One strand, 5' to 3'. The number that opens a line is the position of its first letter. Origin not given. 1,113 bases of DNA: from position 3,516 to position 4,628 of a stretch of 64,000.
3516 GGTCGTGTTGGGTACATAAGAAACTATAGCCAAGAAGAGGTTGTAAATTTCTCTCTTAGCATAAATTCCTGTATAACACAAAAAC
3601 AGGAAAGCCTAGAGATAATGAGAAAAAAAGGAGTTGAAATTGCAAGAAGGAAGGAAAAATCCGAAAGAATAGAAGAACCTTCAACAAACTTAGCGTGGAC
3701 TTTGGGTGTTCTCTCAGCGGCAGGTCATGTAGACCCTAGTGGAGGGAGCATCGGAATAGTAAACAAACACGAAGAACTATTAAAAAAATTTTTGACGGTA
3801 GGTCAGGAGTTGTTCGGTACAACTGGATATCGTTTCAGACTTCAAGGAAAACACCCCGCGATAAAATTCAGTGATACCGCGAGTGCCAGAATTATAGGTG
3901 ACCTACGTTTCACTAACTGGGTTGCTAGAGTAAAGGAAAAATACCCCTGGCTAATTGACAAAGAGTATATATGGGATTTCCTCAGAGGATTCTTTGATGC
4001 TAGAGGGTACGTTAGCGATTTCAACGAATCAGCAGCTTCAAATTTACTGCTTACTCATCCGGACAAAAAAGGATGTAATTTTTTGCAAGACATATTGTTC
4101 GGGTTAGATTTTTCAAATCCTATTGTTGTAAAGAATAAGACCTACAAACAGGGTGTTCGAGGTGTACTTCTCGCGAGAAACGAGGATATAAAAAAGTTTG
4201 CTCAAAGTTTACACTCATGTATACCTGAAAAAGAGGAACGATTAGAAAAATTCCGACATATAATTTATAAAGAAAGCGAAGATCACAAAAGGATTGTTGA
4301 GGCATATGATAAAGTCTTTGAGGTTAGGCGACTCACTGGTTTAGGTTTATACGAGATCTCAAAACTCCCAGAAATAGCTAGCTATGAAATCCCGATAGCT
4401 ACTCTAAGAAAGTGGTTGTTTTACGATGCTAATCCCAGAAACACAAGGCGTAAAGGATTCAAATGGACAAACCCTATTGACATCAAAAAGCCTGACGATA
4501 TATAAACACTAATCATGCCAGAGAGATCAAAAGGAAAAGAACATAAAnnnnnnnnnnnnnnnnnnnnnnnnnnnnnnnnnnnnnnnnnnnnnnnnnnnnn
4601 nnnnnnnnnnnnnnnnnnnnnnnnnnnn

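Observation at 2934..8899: Operon opening with a four-motif, catalytically degenerate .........-fold protein and a ParB/DGQHR-like protein, co-directional with rarA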

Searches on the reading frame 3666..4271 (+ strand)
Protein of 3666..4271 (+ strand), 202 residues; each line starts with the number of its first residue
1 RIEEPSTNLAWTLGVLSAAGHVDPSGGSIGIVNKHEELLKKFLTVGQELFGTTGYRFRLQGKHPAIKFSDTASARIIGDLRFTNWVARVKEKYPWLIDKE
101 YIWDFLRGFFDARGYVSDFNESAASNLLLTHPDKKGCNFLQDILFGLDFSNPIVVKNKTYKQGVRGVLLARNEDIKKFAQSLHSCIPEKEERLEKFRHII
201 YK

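Call 34: search_solved_structures(query=A2, max_evalue=10, show_alignments=4)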
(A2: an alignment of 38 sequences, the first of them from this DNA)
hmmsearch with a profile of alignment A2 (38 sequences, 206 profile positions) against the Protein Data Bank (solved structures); distinct sequences matched with E-value up to 10: 22.
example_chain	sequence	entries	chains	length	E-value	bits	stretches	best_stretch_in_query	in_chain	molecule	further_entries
7qsu_A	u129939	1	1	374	1.9e-05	27.5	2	7-61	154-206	V-ATPase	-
7qss_A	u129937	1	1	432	2.8e-05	27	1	7-181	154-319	V-type ATP synthase alpha chain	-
2cw7_A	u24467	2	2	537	7.2e-05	25.6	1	109-168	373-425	Endonuclease PI-PkoII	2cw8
1dq3_A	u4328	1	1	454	0.001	21.9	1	105-199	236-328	ENDONUCLEASE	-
2dch_X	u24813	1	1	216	0.0015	21.3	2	111-173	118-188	putative homing endonuclease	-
2ab5_A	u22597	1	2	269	0.01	18.6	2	104-197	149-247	mRNA maturase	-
5ak9_A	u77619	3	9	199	0.033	17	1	109-188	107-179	HOMING ENDONUCLEASE I-DMOI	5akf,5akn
7qst_A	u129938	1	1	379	0.048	16.4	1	7-59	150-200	V-type ATP synthase subunit A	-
3cml_A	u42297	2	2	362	0.15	14.8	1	55-105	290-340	Erythrocyte membrane protein 1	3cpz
3bqi_A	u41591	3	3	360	0.15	14.8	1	55-105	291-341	Erythrocyte membrane protein 1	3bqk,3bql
1dfa_A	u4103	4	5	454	0.18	14.5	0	8-76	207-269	PI-SCEI ENDONUCLEASE | ENDONUCLEASE PI-SCEI | PI-SCEI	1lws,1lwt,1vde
1um2_A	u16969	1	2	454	0.18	14.5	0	8-76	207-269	ENDONUCLEASE PI-SCEI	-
1ef0_A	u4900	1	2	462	0.19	14.5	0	8-76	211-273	PI-SCEI ENDONUCLEASE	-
1jva_A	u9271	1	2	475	0.2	14.4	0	8-76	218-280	VMA1-DERIVED HOMING ENDONUCLEASE X10SSS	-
3jzl_A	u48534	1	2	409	0.2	14.4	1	135-195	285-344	Putative cystathionine beta-lyase involved in aluminum resistance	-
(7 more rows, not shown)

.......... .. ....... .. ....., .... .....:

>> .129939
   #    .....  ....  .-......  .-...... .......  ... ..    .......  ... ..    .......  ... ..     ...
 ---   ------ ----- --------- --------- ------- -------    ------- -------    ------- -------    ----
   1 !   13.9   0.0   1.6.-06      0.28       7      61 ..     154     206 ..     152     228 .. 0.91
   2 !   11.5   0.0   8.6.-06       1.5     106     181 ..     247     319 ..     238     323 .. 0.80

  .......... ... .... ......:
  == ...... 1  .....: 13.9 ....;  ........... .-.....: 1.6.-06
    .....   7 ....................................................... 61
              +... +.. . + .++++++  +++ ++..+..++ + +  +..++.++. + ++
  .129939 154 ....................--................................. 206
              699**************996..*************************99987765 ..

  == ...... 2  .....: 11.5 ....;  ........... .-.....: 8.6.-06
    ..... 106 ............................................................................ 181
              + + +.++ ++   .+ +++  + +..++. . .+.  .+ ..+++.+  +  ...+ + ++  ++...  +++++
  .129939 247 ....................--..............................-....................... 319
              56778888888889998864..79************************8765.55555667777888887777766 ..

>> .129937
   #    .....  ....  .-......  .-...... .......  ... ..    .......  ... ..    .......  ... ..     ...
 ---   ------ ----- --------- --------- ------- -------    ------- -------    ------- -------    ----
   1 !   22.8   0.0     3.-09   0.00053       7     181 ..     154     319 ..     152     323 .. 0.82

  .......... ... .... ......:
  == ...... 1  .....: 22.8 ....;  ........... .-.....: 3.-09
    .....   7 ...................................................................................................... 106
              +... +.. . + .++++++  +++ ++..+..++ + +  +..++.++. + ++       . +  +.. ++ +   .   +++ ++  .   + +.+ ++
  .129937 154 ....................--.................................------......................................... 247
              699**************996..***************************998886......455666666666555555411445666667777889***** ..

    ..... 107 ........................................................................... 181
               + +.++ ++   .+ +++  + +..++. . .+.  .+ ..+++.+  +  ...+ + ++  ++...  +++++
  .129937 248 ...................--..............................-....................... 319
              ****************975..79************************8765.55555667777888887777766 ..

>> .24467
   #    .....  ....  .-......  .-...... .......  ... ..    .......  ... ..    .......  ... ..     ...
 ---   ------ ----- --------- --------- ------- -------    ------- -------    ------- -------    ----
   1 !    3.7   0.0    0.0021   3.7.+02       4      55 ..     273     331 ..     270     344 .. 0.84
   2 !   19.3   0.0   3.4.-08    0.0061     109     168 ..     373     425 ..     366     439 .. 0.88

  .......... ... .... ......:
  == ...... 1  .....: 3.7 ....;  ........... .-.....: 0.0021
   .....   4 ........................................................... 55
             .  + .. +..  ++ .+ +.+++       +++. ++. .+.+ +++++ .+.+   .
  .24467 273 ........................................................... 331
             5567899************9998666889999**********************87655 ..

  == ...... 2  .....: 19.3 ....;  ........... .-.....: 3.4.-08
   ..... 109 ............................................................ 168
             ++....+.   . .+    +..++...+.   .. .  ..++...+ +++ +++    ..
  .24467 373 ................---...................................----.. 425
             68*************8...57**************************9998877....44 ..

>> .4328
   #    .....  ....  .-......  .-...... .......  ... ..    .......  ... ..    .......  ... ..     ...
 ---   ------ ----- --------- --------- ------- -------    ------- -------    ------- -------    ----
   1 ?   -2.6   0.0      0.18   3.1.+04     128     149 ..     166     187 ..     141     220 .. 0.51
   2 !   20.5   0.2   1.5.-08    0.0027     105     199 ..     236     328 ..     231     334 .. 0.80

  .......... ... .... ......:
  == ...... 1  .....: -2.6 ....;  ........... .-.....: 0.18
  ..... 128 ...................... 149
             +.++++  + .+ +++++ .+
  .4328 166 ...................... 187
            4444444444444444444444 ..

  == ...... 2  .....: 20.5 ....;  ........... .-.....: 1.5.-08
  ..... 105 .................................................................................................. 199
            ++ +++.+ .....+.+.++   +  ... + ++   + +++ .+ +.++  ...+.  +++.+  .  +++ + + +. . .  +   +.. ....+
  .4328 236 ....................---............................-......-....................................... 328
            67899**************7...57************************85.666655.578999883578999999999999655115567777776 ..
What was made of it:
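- On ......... fold (Pfam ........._3, PF14528): They align on both motifs of solved enzymes (call 34).
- Closest known: Intein-borne and archaeal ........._3 homing endonucleases. Same: These are the best sequence-profile matches, with both motifs in register (call 34).
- Closest known: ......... maturases. Same: There is a weak profile hit (E 0.01, call 34).
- Checked: A family profile hits solved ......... endonucleases with both motifs in register (call 34).
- Family G/R aligns on their catalytic D/E (call 34). The family profile hits bI3 maturase 2ab5 (E 0.01, call 34).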

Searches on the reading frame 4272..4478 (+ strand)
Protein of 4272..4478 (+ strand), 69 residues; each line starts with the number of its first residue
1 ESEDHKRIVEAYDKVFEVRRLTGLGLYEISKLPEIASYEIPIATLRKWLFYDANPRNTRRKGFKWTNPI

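Call 91: search_solved_structures(query=A5, max_evalue=10, show_alignments=2)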
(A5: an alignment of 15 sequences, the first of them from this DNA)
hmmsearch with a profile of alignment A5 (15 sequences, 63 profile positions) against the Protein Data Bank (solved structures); distinct sequences matched with E-value up to 10: 10.
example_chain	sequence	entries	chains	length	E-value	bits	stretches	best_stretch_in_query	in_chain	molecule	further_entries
8fjf_A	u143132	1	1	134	0.0053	19.7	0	5-27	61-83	H10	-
2glo_A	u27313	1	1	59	0.17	14.8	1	35-56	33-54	brinker CG9653-PA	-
8ump_A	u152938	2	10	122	0.37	13.8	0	2-17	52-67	T33-ml35-redesigned-TPR-domain-fold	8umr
2fo7_A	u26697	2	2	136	0.72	12.8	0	2-17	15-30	SYNTHETIC CONSENSUS TPR PROTEIN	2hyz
8fwd_1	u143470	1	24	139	0.74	12.8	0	6-19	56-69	O43-rpxdoc-EK1_B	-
8ch0_A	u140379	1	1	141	0.87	12.6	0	2-17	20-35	Consensus tetratricopeptide repeat protein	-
3gbo_A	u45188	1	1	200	0.92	12.5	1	28-50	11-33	Zinc metalloproteinase BmooMPalfa-I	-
4q1l_A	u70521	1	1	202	1.1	12.2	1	28-50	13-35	Snake venom metalloproteinase leucurolysin-A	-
8cus_A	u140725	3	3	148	2.8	11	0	6-19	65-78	I432-1(NaCl) Chain A | I432-1(Imd) Chain A | I432-1-X3 Chain A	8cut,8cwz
7obi_A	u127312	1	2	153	3.1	10.8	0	2-17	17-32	CTPR-rv4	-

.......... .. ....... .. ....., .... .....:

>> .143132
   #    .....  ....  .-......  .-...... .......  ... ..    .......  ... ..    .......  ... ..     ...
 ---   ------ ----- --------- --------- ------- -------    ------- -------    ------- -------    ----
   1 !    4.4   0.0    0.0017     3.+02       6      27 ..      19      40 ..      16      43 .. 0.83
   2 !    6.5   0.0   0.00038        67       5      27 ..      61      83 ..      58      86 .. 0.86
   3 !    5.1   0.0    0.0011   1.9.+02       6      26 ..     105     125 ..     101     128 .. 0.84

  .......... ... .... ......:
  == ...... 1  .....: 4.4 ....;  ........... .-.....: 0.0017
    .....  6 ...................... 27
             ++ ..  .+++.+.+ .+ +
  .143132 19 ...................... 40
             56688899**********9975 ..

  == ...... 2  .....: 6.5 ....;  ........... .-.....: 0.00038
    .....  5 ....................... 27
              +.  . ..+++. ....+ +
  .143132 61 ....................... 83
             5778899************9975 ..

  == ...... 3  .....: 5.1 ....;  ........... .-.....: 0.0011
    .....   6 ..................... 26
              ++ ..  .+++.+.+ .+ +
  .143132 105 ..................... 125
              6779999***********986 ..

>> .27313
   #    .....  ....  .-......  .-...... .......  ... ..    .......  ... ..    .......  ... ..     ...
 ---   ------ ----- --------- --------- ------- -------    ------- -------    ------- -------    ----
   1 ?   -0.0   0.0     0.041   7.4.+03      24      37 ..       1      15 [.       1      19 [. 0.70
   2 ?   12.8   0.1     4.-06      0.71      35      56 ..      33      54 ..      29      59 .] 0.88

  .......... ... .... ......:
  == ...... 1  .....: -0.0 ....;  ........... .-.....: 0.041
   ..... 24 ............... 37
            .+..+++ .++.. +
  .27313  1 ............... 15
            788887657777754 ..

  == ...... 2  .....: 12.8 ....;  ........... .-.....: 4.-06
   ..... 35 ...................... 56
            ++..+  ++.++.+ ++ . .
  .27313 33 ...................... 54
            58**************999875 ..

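Call 92: search_protein_families(library=pfam, alignment_id=A5, max_evalue=1)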
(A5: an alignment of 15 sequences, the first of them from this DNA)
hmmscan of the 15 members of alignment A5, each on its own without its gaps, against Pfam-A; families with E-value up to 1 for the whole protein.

A. member 1, seq(69 aa): 1 family
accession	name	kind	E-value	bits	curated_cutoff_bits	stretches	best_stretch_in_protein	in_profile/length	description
PF00542.24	Ribosomal_L12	-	0.28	12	25.9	1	17-36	18-37/67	Ribosomal protein L7/L12 C-terminal domain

B. families by the number of members that match (of 15 scanned): 14 families
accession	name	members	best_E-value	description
PF13384.12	HTH_23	2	0.00016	Homeodomain-like domain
PF08281.18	Sigma70_r4_2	1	0.0021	Sigma-70, region 4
PF13518.12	HTH_28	1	0.02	Helix-turn-helix domain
PF15943.11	YdaS_toxin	1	0.024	Bacterial toxin YdaS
PF13072.11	MciZ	1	0.049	Mother cell inhibitor of FtsZ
PF12844.13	HTH_19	1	0.053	Helix-turn-helix domain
PF14304.11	CSTF_C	1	0.095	Transcription termination and cleavage factor C-terminal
PF05920.17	Homeobox_KN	1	0.13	Homeobox KN domain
PF07022.19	Phage_CI_repr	1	0.14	Bacteriophage CI repressor helix-turn-helix domain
PF23359.1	Lsr2_DNA-bd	1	0.16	Lsr2 DNA-binding domain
PF22233.2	PhyR_sigma-like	1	0.16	Response regulator PhyR, sigma-like domain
PF04218.19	CENP-B_N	1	0.17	CENP-B N-terminal DNA-binding domain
PF05225.22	HTH_psq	1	0.25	helix-turn-helix, Psq domain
PF00542.24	Ribosomal_L12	1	0.28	Ribosomal protein L7/L12 C-terminal domain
